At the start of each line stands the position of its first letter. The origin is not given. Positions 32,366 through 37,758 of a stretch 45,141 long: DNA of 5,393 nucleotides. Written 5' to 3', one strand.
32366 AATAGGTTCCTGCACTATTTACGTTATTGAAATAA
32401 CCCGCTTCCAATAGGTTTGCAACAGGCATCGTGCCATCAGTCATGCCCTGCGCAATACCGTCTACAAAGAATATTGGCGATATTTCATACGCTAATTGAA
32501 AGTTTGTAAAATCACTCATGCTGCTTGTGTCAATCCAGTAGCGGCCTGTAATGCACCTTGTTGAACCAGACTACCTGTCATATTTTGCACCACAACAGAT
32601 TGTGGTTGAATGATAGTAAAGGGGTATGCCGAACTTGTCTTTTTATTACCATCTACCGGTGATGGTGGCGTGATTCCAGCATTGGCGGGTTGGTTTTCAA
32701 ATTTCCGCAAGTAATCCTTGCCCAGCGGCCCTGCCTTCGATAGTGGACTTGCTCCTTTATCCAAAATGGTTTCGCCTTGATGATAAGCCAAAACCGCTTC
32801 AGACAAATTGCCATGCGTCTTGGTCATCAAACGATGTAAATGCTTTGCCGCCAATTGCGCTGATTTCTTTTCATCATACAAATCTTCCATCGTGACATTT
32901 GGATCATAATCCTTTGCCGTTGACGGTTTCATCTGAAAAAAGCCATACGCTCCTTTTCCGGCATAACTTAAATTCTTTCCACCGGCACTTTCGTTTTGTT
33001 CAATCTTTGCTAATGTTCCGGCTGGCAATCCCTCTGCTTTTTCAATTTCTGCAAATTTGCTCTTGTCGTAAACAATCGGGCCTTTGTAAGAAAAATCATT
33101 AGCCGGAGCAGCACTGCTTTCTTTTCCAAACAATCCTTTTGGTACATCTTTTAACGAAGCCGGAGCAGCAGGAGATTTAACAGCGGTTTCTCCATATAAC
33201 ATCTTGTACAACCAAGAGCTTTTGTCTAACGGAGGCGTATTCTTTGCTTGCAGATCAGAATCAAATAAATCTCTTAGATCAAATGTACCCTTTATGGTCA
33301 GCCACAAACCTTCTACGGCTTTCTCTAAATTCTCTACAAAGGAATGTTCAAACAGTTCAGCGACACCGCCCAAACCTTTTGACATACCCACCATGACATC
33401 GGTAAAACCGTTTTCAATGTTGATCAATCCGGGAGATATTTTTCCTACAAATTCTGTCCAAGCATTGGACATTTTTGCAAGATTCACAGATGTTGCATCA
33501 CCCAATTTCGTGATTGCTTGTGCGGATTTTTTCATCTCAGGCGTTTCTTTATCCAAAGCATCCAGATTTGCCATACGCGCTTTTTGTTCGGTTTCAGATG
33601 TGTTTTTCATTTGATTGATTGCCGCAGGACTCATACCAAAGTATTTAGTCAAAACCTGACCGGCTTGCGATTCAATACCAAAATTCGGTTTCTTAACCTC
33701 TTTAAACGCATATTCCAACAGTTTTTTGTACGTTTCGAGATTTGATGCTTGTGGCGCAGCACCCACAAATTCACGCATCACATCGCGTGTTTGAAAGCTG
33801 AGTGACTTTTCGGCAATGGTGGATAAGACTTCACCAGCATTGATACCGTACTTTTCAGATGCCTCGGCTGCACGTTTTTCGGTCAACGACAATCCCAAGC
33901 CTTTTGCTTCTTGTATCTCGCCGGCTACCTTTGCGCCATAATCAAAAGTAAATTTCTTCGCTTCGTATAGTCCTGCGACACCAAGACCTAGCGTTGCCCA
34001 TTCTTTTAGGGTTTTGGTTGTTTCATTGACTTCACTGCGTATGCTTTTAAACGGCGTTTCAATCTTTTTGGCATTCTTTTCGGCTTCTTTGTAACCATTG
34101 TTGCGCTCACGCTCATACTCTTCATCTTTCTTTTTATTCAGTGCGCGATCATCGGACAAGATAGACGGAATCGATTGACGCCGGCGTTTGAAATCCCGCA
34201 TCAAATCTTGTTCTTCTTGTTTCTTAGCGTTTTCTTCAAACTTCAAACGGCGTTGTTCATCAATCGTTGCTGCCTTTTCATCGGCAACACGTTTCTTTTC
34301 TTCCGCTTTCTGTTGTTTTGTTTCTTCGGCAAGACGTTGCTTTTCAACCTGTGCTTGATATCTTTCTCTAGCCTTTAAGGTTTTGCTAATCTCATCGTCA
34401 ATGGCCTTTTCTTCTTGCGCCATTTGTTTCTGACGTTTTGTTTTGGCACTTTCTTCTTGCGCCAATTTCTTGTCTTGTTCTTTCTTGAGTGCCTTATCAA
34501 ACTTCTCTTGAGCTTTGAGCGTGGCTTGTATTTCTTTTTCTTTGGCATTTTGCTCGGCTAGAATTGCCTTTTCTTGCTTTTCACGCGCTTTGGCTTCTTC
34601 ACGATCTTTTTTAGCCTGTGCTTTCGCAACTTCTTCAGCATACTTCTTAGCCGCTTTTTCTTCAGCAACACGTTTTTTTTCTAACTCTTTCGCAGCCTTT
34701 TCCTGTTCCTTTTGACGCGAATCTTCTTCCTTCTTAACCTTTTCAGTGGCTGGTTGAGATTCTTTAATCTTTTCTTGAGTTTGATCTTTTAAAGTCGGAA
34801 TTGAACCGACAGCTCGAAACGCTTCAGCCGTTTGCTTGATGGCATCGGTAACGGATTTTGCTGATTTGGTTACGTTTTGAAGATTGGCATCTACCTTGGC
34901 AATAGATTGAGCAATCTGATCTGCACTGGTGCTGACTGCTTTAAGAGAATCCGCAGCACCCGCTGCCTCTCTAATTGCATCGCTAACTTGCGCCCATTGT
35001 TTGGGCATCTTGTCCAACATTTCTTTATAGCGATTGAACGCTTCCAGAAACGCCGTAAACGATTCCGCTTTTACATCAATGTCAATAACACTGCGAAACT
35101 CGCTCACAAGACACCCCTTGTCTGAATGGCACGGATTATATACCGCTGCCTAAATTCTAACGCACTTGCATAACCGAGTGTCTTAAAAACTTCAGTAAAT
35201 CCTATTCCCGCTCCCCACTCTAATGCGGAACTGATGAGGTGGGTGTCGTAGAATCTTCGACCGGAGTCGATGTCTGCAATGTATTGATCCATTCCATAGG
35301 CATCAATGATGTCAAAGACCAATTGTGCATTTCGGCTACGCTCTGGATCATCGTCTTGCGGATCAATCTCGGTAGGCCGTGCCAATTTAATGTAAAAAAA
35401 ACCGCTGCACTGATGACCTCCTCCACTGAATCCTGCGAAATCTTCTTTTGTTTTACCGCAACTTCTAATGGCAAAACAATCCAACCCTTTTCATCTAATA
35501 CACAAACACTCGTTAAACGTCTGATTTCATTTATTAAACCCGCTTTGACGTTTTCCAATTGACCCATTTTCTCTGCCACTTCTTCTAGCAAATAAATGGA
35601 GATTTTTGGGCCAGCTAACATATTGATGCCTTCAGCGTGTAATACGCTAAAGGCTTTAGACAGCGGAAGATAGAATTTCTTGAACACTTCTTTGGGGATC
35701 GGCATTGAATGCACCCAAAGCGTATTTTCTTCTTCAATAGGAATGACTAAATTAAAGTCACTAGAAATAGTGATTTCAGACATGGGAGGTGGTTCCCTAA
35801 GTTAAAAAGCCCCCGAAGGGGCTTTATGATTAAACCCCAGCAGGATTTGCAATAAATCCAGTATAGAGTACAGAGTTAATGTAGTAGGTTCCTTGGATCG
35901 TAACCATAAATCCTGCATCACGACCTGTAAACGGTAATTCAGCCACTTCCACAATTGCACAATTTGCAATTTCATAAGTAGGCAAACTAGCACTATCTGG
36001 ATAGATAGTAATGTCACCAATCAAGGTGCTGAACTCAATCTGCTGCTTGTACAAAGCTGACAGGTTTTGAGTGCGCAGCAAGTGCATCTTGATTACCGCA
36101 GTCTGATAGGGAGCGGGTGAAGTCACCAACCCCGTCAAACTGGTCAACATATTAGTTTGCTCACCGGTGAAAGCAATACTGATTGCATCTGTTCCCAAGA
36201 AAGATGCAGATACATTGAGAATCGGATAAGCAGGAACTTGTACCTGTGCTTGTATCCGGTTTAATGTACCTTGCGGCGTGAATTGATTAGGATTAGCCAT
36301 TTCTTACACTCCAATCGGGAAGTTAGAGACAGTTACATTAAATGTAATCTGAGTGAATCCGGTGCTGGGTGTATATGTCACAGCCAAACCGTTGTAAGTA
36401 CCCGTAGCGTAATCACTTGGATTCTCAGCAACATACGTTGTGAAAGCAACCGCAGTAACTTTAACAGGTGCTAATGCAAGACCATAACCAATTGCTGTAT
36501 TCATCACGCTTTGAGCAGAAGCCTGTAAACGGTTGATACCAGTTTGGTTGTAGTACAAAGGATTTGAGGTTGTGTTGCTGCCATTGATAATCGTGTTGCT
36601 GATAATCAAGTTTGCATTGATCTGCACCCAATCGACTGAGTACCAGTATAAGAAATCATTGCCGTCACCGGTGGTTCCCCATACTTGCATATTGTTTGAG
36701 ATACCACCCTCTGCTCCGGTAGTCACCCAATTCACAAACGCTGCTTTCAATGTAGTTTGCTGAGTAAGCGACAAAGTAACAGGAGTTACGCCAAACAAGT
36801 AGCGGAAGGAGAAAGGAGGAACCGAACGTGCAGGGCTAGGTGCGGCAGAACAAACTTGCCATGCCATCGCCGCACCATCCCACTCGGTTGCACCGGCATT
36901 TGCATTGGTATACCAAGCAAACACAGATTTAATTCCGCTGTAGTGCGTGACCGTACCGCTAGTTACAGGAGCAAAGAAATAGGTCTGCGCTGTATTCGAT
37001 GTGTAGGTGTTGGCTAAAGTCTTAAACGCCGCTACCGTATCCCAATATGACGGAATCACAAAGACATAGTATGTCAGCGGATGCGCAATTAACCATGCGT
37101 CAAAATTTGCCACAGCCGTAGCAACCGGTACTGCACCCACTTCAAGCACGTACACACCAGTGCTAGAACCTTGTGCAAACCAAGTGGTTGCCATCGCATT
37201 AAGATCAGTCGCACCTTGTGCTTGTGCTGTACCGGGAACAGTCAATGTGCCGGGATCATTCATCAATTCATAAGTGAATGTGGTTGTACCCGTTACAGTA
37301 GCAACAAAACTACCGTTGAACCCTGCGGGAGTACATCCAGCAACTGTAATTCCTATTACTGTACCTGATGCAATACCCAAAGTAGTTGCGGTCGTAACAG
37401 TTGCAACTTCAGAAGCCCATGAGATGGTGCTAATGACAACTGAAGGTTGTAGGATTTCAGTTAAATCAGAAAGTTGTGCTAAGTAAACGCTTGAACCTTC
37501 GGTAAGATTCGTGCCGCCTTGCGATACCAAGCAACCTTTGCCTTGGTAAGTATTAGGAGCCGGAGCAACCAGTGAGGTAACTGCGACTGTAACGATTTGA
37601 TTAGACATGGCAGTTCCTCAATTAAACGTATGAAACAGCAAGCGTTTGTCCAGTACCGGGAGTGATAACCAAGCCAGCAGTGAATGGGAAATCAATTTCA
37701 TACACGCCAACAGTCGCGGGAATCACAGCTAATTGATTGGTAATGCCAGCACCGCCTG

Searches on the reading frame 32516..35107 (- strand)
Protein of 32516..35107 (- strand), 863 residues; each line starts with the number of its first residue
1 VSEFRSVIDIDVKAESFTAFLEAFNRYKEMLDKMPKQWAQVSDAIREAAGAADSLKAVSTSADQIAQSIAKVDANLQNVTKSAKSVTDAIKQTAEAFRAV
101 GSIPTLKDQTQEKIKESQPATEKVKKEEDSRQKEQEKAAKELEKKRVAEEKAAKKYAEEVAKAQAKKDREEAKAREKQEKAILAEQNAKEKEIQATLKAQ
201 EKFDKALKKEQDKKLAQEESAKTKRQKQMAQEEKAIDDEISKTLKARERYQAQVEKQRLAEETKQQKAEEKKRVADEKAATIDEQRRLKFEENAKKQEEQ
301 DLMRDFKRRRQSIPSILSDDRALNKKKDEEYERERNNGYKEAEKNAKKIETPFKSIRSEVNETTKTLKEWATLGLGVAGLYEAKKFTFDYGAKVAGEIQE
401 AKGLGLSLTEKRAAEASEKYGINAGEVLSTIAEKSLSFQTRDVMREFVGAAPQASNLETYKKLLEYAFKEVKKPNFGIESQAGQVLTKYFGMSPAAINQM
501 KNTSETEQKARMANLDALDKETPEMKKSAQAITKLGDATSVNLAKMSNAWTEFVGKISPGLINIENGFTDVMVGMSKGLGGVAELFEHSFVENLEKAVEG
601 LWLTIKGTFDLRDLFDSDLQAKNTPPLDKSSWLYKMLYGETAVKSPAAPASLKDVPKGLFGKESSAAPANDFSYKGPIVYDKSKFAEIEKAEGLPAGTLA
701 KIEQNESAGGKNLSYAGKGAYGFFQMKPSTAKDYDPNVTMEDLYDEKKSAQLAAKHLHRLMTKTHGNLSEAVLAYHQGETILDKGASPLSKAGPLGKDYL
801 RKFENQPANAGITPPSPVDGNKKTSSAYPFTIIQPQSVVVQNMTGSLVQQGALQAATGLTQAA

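Call 68: search_protein_families(library=phrogs, proteins=[window:32516-35107:-], max_evalue=0.00001)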
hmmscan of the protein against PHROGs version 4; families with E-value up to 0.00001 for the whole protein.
window:32516-35107:- (863 aa): 5 families
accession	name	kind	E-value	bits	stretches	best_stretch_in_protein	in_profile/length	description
phrog_2013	-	tail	2.6e-20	73.7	1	680-803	467-585/657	lytic tail protein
phrog_342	-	head and packaging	9.8e-17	61.3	1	683-810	17-148/1235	internal virion protein with endolysin domain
phrog_2533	-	unknown function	1.9e-12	47.1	1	683-787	747-848/1130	-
phrog_7694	-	unknown function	3.6e-08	33.7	0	5-73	6-82/675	-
phrog_1506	-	tail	1.7e-06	27.4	1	682-786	671-776/1269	tail length tape measure protein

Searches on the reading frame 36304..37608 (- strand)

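Call 28: search_protein_families(library=pfam, proteins=[window:36304-37608:-], max_evalue=0.01)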
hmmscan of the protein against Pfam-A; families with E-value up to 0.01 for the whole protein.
window:36304-37608:- (434 aa): 0 families

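Call 68: search_protein_families(library=phrogs, proteins=[window:36304-37608:-], max_evalue=0.00001)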
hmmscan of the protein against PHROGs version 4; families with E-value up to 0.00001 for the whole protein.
window:36304-37608:- (434 aa): 1 family
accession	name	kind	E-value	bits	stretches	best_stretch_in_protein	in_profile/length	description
phrog_205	-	tail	4.9e-28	99.1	1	2-429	15-434/455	tail sheath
